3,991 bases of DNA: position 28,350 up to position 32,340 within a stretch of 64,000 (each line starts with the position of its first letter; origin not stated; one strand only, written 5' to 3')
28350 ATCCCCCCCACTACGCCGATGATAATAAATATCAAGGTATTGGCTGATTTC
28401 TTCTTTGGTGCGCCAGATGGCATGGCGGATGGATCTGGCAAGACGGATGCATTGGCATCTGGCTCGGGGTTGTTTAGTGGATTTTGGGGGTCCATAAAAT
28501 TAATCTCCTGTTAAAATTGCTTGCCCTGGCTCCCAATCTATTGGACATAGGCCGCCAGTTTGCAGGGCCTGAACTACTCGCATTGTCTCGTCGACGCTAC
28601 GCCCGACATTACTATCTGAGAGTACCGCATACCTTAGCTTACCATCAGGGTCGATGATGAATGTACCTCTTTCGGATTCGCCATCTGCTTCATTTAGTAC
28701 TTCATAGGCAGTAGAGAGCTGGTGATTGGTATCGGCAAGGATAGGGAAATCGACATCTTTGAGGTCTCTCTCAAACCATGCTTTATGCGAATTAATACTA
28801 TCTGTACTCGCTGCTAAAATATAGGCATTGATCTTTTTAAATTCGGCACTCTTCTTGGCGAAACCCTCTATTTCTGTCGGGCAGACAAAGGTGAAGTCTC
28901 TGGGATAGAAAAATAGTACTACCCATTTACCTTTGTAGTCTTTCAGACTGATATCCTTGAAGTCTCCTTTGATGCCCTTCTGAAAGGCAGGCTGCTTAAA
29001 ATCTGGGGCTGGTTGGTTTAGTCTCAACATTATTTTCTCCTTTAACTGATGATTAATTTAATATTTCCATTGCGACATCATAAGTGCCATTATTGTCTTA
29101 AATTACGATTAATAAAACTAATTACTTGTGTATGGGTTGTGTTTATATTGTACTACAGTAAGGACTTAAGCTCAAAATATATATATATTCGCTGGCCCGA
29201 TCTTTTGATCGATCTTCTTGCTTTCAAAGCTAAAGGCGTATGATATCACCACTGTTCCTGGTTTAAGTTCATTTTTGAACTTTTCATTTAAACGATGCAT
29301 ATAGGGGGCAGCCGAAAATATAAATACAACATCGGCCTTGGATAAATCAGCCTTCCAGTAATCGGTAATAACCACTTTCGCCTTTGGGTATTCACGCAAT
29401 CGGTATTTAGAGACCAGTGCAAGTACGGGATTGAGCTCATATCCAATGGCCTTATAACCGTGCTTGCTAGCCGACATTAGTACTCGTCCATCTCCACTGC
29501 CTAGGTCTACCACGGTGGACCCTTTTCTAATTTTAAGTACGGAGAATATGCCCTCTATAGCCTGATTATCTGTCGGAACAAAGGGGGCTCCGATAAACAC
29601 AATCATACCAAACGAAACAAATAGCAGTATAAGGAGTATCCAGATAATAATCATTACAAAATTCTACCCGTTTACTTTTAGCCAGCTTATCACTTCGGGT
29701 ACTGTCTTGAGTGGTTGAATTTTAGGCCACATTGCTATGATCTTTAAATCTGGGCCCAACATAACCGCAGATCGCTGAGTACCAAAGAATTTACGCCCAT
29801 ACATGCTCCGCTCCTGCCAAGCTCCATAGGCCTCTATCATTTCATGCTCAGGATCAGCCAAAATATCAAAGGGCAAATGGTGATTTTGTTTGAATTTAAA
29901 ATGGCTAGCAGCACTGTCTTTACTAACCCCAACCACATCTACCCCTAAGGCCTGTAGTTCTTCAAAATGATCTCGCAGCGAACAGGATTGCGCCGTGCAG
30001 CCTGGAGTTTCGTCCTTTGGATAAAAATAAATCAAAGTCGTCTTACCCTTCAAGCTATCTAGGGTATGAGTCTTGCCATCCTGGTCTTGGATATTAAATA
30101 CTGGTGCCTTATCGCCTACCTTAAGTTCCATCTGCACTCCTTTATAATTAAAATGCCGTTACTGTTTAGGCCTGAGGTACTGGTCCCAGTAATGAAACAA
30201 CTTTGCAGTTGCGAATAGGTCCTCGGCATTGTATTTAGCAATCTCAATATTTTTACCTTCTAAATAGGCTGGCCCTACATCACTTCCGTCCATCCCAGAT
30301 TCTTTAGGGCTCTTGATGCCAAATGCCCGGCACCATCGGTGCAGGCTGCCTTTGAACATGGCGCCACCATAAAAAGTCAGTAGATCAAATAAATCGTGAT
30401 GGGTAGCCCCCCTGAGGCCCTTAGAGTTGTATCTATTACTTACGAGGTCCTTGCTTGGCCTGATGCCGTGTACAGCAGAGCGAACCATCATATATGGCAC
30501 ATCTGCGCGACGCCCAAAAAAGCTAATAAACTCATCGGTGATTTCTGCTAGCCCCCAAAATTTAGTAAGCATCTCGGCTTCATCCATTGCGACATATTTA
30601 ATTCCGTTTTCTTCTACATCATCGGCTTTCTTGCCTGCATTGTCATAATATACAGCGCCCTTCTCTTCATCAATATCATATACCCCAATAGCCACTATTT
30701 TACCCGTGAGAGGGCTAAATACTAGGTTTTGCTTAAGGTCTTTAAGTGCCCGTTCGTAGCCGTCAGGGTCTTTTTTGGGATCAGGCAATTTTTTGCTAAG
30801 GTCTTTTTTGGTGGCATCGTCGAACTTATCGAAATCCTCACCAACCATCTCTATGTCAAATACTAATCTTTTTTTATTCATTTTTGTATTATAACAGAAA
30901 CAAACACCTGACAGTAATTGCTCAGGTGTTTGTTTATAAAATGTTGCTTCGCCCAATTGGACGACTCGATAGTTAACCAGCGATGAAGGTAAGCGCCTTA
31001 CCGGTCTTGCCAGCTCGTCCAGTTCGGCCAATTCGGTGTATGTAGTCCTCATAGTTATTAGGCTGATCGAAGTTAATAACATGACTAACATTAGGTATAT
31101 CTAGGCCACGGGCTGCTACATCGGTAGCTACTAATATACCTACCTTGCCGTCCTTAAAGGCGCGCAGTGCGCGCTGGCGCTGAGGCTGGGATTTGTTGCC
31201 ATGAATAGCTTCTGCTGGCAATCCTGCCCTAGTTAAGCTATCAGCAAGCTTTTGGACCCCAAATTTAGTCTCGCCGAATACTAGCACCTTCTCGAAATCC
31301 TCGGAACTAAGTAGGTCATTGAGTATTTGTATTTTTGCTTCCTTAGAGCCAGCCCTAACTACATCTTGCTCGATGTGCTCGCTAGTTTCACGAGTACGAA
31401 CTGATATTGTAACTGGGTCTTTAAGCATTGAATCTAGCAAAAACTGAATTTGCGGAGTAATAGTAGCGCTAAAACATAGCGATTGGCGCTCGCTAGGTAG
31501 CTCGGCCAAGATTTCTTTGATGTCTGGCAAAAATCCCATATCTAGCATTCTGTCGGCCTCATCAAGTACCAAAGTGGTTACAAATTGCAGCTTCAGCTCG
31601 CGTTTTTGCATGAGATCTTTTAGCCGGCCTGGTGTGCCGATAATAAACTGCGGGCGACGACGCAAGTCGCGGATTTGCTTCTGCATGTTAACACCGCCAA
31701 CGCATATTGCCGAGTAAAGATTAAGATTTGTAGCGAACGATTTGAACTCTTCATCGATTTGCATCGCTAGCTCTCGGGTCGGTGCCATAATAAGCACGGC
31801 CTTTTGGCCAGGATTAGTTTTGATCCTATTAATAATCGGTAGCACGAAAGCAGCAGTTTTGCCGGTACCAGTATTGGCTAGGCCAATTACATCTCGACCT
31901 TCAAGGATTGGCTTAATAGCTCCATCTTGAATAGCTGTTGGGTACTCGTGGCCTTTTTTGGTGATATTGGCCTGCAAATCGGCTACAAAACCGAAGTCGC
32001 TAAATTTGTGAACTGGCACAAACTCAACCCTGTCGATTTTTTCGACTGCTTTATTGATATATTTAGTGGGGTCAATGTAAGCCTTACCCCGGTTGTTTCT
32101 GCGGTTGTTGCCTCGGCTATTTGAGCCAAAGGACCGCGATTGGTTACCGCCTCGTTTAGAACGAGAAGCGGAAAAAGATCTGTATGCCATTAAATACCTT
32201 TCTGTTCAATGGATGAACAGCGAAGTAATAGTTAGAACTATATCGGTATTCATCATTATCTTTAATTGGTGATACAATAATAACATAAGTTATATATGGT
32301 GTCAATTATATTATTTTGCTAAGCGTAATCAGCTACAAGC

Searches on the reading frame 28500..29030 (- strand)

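Call 16: search_protein_families(library=pfam, proteins=[window:28500-29030:-], max_evalue=0.001)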
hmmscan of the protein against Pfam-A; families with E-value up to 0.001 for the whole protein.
window:28500-29030:- (176 aa): 2 families
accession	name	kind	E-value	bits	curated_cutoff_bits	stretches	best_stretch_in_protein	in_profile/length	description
PF00578.27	AhpC-TSA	-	1.3e-40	138.7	26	1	5-134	2-123/124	AhpC/TSA family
PF08534.16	Redoxin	-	4.6e-18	65.9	26.6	1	5-143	3-139/148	Redoxin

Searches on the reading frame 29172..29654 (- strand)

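Call 16: search_protein_families(library=pfam, proteins=[window:29172-29654:-], max_evalue=0.001)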
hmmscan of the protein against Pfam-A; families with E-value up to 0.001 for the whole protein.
window:29172-29654:- (160 aa): 5 families
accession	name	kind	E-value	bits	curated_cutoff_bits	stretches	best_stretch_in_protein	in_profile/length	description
PF00398.26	RrnaAD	-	8.8e-06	25.4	24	1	28-118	14-109/263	Ribosomal RNA adenine dimethylase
PF13649.12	Methyltransf_25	-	5e-05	24.3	27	1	48-125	1-88/97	Methyltransferase domain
PF13489.12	Methyltransf_23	-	0.00017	21.8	27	1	41-110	19-85/164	Methyltransferase domain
PF08242.18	Methyltransf_12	-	0.00019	22.5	30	1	49-134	1-96/98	Methyltransferase domain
PF08123.19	DOT1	-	0.00056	19.9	23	0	32-89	30-89/205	Histone methylation protein DOT1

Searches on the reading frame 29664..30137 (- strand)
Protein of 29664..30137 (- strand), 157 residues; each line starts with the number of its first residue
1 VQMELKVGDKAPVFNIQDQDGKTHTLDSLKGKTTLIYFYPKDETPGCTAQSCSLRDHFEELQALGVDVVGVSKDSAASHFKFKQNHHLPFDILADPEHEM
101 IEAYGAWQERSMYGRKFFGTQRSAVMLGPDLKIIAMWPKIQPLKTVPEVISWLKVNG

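Call 17: search_protein_families(library=pfam, proteins=[window:29664-30137:-], max_evalue=0.001)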
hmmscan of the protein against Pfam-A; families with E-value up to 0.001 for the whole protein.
window:29664-30137:- (157 aa): 3 families
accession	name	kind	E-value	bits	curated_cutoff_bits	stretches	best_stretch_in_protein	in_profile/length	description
PF00578.27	AhpC-TSA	-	5.8e-36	123.6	26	1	7-134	1-122/124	AhpC/TSA family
PF08534.16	Redoxin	-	1.8e-21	76.9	26.6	1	6-125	1-121/148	Redoxin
PF13911.12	AhpC-TSA_2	-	1.7e-06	28.8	27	1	54-112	2-60/114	AhpC/TSA antioxidant enzyme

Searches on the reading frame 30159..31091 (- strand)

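Call 17: search_protein_families(library=pfam, proteins=[window:30159-31091:-], max_evalue=0.001)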
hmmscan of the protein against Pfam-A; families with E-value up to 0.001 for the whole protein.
window:30159-31091:- (310 aa): 2 families
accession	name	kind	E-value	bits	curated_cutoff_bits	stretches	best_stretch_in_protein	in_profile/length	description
PF10108.15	DNA_pol_B_exo2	-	9.4e-17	61.8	24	1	164-299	30-170/213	Predicted 3'-5' exonuclease related to the exonuclease domain of PolB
PF13482.12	RNase_H_2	-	0.00021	21.7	22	1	127-302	12-164/165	RNase_H superfamily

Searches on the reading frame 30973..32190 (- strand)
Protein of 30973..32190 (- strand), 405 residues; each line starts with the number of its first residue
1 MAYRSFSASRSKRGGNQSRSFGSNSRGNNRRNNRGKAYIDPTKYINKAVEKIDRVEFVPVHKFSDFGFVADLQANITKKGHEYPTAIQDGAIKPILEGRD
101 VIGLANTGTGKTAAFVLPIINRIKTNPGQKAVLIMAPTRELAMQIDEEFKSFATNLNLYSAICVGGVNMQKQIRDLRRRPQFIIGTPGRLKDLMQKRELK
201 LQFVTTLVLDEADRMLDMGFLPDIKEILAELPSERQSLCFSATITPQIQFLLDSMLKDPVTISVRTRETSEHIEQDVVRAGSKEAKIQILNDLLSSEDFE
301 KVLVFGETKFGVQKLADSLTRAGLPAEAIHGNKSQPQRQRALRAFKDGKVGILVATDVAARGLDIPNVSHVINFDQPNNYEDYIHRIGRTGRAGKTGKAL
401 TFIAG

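Call 17: search_protein_families(library=pfam, proteins=[window:30973-32190:-], max_evalue=0.001)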
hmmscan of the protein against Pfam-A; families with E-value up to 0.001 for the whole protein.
window:30973-32190:- (405 aa): 5 families
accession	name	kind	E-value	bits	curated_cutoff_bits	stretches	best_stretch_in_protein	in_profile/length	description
PF00270.35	DEAD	-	9.8e-50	169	26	1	85-248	1-164/167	DEAD/DEAH box helicase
PF00271.37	Helicase_C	-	4.9e-34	117.3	23.5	1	286-394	2-110/110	Helicase conserved C-terminal domain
PF04851.21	ResIII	-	1.9e-10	41.3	22.5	1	105-244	30-162/164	Type III restriction enzyme, res subunit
PF16203.11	ERCC3_RAD25_C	-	7.5e-05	22.6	27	1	299-396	60-154/248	ERCC3/RAD25/XPB C-terminal helicase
PF13245.12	AAA_19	-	0.00048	20.8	25.1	0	88-217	1-103/134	AAA domain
